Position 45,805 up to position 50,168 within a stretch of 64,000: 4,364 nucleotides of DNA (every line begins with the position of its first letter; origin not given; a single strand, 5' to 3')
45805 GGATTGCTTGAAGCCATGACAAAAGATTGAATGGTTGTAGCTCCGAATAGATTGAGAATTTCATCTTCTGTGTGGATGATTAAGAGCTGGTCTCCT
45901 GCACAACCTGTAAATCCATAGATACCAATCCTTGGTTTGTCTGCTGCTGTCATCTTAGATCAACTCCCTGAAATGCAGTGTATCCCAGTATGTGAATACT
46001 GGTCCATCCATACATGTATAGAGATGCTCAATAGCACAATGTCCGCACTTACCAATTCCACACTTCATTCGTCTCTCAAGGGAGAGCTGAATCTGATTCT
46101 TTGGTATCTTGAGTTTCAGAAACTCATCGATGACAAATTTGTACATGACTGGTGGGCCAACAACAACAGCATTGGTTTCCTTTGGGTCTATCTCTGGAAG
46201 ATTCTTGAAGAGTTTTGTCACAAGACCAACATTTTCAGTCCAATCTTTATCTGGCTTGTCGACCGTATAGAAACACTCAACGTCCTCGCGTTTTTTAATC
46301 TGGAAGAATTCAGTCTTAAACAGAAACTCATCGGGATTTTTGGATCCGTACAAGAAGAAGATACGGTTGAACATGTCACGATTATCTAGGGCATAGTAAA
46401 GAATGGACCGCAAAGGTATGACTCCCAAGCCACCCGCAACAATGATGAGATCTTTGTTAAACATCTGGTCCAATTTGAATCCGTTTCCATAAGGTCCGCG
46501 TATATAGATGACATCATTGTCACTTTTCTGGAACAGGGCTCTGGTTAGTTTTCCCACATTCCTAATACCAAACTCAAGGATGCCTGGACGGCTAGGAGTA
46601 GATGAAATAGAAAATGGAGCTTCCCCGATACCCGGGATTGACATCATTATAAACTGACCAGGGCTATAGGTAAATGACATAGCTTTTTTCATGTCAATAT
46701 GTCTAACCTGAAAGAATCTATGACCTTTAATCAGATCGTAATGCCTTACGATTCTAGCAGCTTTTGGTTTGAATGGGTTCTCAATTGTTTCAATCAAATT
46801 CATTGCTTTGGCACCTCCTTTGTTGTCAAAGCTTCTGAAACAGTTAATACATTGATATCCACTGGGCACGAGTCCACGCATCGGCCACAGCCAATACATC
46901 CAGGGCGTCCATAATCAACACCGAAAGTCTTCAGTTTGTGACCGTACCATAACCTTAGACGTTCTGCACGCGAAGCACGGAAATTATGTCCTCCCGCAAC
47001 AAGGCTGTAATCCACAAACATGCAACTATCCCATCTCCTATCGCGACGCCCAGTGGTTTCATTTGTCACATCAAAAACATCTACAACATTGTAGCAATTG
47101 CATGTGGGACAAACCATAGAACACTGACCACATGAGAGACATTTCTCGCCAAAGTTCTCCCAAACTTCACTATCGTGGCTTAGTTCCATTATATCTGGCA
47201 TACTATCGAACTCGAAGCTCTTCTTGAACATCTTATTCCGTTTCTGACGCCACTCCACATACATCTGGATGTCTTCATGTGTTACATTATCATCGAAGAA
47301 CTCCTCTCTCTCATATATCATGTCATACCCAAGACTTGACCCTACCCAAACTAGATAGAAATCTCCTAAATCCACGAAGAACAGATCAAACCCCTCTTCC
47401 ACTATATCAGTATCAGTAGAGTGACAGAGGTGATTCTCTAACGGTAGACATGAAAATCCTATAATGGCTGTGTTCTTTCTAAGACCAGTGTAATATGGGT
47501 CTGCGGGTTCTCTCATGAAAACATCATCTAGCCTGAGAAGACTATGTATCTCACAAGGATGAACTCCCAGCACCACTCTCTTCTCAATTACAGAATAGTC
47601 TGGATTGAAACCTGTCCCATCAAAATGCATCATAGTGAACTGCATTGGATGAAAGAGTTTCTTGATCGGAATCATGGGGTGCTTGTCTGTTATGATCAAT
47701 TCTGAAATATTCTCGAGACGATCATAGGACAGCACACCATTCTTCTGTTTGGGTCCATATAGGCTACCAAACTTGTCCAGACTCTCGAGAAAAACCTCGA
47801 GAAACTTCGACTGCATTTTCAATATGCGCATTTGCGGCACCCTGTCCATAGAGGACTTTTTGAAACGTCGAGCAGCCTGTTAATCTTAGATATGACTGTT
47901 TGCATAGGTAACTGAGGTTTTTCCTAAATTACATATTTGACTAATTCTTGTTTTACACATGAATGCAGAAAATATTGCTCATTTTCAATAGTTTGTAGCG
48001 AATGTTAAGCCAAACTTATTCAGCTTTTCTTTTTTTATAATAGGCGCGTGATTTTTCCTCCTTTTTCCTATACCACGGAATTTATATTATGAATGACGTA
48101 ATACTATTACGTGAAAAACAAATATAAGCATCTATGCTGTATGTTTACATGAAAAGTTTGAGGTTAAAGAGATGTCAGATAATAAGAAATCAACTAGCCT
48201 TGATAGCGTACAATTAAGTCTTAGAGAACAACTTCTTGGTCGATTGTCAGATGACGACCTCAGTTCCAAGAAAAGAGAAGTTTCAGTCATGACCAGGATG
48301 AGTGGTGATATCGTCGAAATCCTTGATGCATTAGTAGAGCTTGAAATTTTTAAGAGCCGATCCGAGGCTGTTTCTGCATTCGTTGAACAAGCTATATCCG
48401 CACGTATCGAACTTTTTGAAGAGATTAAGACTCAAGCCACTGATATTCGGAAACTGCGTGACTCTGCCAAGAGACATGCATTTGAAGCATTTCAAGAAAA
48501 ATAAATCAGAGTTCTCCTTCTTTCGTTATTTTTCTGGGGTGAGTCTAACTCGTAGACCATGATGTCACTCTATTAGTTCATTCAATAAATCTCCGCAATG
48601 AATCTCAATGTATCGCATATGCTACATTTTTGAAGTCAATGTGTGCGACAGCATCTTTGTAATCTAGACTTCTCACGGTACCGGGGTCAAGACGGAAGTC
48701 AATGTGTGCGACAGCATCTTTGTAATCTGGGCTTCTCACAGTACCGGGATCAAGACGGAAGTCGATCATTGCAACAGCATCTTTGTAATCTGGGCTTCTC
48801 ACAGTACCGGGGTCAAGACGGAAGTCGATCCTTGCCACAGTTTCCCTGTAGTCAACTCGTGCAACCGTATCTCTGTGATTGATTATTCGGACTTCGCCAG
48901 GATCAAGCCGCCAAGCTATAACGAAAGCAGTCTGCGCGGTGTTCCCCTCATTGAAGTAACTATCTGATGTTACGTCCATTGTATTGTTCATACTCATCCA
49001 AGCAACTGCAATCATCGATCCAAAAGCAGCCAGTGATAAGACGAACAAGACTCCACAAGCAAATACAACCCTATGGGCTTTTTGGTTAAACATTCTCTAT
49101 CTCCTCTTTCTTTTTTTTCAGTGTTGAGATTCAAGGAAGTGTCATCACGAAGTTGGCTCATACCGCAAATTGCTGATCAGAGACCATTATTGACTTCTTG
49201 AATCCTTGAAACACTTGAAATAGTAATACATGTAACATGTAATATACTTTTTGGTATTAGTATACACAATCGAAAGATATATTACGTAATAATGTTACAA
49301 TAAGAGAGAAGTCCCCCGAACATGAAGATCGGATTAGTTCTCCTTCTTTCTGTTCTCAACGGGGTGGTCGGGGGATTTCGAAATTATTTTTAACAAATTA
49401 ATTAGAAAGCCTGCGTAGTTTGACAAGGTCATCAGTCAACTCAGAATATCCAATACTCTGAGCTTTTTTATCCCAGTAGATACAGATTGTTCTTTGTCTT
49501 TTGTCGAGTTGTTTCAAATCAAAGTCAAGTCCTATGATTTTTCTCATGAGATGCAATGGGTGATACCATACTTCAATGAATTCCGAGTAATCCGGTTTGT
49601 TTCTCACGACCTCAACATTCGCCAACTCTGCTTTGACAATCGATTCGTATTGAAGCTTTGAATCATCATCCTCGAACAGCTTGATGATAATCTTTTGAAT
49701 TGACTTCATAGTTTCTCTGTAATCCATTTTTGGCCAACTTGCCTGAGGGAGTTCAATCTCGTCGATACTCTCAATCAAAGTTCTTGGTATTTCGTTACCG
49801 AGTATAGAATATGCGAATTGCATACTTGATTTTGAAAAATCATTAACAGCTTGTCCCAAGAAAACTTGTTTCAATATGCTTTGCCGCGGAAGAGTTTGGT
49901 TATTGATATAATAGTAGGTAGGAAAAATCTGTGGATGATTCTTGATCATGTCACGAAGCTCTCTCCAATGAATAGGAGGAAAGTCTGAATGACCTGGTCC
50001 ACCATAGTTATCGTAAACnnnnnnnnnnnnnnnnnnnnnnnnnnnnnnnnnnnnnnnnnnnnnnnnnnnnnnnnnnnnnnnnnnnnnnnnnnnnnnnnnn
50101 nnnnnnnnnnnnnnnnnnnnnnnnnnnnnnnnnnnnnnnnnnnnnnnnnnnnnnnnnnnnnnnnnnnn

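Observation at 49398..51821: Candidate archaeal RiPP cluster: two paralogous NHLP/Nif11-like leader peptides plus a B12-dependent radical SAM enzyme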

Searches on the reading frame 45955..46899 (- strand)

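Call 92: search_protein_families(library=pfam, proteins=[window:45955-46899:-], max_evalue=0.001)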
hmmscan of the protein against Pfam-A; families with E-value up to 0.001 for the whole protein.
window:45955-46899:- (314 aa): 4 families
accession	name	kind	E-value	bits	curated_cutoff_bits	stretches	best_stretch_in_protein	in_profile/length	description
PF00175.26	NAD_binding_1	-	8.2e-14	52.6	22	1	154-256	2-107/109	Oxidoreductase NAD-binding domain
PF10418.14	DHODB_Fe-S_bind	-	2.3e-11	43.7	23.9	1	275-306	1-39/41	Iron-sulfur cluster binding domain of dihydroorotate dehydrogenase B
PF08022.18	FAD_binding_8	-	8.4e-06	26.3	22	1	67-126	18-82/109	FAD-binding domain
PF00970.30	FAD_binding_6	-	9.4e-05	23.1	21.1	1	72-139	24-96/99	Oxidoreductase FAD-binding domain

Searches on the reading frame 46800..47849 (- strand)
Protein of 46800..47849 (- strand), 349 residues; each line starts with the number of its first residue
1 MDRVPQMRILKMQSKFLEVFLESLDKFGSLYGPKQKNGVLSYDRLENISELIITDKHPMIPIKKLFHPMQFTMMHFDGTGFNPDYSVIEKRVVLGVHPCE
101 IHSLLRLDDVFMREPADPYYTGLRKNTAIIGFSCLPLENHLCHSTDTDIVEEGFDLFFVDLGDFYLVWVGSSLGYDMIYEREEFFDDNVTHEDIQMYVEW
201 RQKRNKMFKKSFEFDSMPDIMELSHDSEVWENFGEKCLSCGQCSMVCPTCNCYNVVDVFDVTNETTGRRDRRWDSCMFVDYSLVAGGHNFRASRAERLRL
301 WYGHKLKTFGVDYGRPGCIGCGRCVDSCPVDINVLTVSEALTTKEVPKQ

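Call 92: search_protein_families(library=pfam, proteins=[window:46800-47849:-], max_evalue=0.001)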
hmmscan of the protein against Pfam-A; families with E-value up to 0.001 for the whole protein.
window:46800-47849:- (349 aa): 15 families
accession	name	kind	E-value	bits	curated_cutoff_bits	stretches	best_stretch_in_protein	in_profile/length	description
PF17179.9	Fer4_22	-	2.1e-32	112.3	27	1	236-332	1-95/95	4Fe-4S dicluster domain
PF12838.12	Fer4_7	-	2.7e-09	37.8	27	1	318-336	2-18/52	4Fe-4S dicluster domain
PF13187.11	Fer4_9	-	1.6e-08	34.9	27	0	317-331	36-50/52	4Fe-4S dicluster domain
PF00037.32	Fer4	-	1e-07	31.9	21.1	1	318-331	8-21/24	4Fe-4S binding domain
PF13237.11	Fer4_10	-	4.7e-07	30.1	25.5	1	317-330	8-21/53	4Fe-4S dicluster domain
PF12797.12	Fer4_2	-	1.4e-06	28.3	24.5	0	318-330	10-22/22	4Fe-4S binding domain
PF14697.11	Fer4_21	-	4.1e-06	27.3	35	0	227-253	31-57/59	4Fe-4S dicluster domain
PF13183.11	Fer4_8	-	1.1e-05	26.3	27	1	235-332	3-68/68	4Fe-4S dicluster domain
PF13534.11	Fer4_17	-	1.1e-05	26.3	22.2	0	227-248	36-57/61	4Fe-4S dicluster domain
PF13746.11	Fer4_18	-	2e-05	25.2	27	0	305-334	48-77/114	4Fe-4S dicluster domain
PF13484.11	Fer4_16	-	9.2e-05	23.6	30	0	318-332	2-16/66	4Fe-4S double cluster binding domain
PF25160.1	LdpA_Fe-S-bd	-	0.00014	22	27.6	0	317-331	27-41/49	LdpA Fe-S cluster-binding domain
PF12800.12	Fer4_4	-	0.00029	21.4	24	0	318-330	4-16/17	4Fe-4S binding domain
PF12837.12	Fer4_6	-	0.00046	20.4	25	0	318-331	9-22/24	4Fe-4S binding domain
PF12798.12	Fer4_3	-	0.00057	21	27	1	318-332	1-15/15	4Fe-4S binding domain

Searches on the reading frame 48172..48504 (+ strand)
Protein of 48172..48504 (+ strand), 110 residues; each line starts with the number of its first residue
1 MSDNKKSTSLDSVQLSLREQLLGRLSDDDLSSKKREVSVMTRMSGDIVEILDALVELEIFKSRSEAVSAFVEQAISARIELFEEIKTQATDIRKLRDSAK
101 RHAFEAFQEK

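Call 3: search_protein_families(library=pfam, proteins=[window:48172-48504:+], max_evalue=1)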
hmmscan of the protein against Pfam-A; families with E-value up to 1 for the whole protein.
window:48172-48504:+ (110 aa): 1 family
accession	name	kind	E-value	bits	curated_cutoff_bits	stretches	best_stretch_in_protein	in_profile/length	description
PF22421.1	SYY_C-terminal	-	0.013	15.9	27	1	41-94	12-65/83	Tyrosine--tRNA ligase SYY-like C-terminal domain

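Call 4: search_protein_families(library=ncbifam, proteins=[window:48172-48504:+], max_evalue=1)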
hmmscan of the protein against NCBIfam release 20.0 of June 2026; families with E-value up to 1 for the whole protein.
window:48172-48504:+ (110 aa): 1 family
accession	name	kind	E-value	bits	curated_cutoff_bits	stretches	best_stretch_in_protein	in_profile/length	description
NF058631.1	sRNA_TF_AbmR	equivalog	0.00015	21.4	160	1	36-98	101-163/167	ATP-binding transcription factor AbmR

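Call 90: search_protein_families(library=padloc, proteins=[window:48172-48504:+], max_evalue=0.01)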
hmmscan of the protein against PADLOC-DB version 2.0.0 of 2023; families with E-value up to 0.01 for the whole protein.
window:48172-48504:+ (110 aa): 0 families

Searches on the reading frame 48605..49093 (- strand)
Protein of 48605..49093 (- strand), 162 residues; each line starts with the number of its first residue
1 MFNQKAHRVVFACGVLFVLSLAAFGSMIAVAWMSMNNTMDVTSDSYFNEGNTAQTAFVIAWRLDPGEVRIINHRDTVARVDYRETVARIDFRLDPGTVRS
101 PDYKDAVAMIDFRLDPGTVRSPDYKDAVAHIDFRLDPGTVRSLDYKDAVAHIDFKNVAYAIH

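Call 3: search_protein_families(library=pfam, proteins=[window:48605-49093:-], max_evalue=1)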
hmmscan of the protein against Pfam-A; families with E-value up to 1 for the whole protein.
window:48605-49093:- (162 aa): 2 families
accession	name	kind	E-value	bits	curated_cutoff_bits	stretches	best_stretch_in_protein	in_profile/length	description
PF01750.23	HycI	-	0.0045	17.3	23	0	131-152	45-66/130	Hydrogenase maturation protease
PF08525.16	OapA_N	-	0.099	13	20.7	1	5-24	7-26/28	Opacity-associated protein A N-terminal motif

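Call 4: search_protein_families(library=ncbifam, proteins=[window:48605-49093:-], max_evalue=1)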
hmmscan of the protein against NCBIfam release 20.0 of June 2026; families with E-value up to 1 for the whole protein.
window:48605-49093:- (162 aa): 0 families

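Call 90: search_protein_families(library=padloc, proteins=[window:48605-49093:-], max_evalue=0.01)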
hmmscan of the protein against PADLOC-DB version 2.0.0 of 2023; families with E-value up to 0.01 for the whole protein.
window:48605-49093:- (162 aa): 0 families

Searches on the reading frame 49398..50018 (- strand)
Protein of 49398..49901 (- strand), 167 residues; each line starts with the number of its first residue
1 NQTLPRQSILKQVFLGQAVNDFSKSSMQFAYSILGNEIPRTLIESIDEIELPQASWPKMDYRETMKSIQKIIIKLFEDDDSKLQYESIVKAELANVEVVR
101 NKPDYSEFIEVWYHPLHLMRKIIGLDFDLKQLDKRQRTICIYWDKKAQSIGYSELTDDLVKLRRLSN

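Call 61: predict_structure(protein=window:49398-49901:-)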
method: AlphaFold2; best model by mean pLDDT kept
length: 167 residues; sequences in the alignment: 1
mean_pLDDT: 44.8   pTM: 0.31
mean pLDDT of the five models: 44.8, 42.2, 37.4, 37.1, 35.8
residues with pLDDT >= 90: 0; 70-90: 0; 50-70: 41; < 50: 126
segments of 3 or more residues with pLDDT < 50: 1-43, 45-59, 103-116, 118-167
pLDDT, mean of each block of 10 residues (from residue 1): 33 39 47 42 45 41 52 51 53 53 46 47 44 45 47 41 32
secondary structure, 60 per line:
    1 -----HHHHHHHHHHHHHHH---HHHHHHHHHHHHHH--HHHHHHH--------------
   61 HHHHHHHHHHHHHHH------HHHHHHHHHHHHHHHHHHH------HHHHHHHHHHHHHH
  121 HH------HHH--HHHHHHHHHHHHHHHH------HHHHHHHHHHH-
elements in order: H6-20 H24-37 H40-46 H61-75 H82-100 H107-122 H134-149 H156-166

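Call 63: search_solved_structures(query=A3, max_evalue=10)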
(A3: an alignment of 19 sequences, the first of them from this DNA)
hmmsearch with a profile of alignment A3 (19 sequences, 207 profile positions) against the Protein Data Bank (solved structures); distinct sequences matched with E-value up to 10: 3.
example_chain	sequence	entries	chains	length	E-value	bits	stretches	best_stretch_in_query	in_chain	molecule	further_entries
1by8_A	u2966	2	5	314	0.17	15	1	45-98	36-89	PROTEIN (PROCATHEPSIN K)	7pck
2c0y_A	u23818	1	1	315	0.17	14.9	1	45-99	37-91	PROCATHEPSIN S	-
5z5o_A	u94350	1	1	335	0.19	14.8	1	45-98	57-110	Cathepsin K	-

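Call 65: find_related_loci(query=A4, collection=metagenome_contigs, flank=4000)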
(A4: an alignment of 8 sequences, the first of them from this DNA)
Query A4 (206 aa) in metagenome_contigs; peptide patterns used: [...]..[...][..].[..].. (x = any residue, [..] = any of these).
57 stretches matched a pattern; 5 encode a relative of the query (tblastn E <= 1e-3); 5 distinct loci.
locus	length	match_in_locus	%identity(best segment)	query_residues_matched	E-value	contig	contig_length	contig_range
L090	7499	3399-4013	69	1-205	7e-103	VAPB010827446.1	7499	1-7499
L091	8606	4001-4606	40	1-201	4e-51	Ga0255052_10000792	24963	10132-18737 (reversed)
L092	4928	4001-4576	33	1-189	7e-29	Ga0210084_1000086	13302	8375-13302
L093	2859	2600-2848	49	2-85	1e-22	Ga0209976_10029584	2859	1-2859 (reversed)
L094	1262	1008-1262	37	1-86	9e-20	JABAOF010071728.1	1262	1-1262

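Call 79: search_protein_families(library=pfam, alignment_id=A3, max_evalue=1)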
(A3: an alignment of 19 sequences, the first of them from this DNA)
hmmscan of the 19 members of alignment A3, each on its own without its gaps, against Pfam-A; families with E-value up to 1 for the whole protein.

A. member 1, seq(206 aa): 0 families

B. families by the number of members that match (of 19 scanned): 5 families
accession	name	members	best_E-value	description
PF08111.16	Pea-VEAacid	1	0.028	Pea-VEAacid family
PF18380.7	GEN1_C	1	0.032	Holliday junction resolvase Gen1 C-terminal domain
PF19629.4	DUF6133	1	0.13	Family of unknown function (DUF6133)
PF09611.15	Cas_Csy1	1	0.13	CRISPR-associated protein (Cas_Csy1)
PF03718.19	Glyco_hydro_49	1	0.19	Glycosyl hydrolase family 49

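Call 84: search_protein_representatives(alignment_id=A4)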
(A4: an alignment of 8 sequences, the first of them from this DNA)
Query: 8 sequences, 207 profile positions. Proteins with E-value up to 0.001 (for the whole library): 34; up to 1e-10: 25; up to 1e-30: 15. The best 34 are listed.
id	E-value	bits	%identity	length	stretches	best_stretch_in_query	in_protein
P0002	8.6e-95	333.0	-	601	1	1-205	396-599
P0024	2.8e-59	217.0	-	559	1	1-202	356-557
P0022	7.9e-49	182.9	-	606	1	2-204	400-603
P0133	2.5e-48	181.2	-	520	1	2-205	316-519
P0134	4.8e-46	173.8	-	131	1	78-205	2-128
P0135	2.1e-45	171.7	-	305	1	2-204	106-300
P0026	2.6e-45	171.4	-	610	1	1-205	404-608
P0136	3.1e-39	151.5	-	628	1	1-203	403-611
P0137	1.3e-38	149.5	-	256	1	3-205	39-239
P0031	2.9e-37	145.1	-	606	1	2-204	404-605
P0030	4.4e-36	141.2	-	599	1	11-205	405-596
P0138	2.5e-35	138.8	-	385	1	2-203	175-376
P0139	1.4e-33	133.1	-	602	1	9-200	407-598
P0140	4.3e-32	128.2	-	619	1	2-205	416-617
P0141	5.8e-32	127.8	-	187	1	21-203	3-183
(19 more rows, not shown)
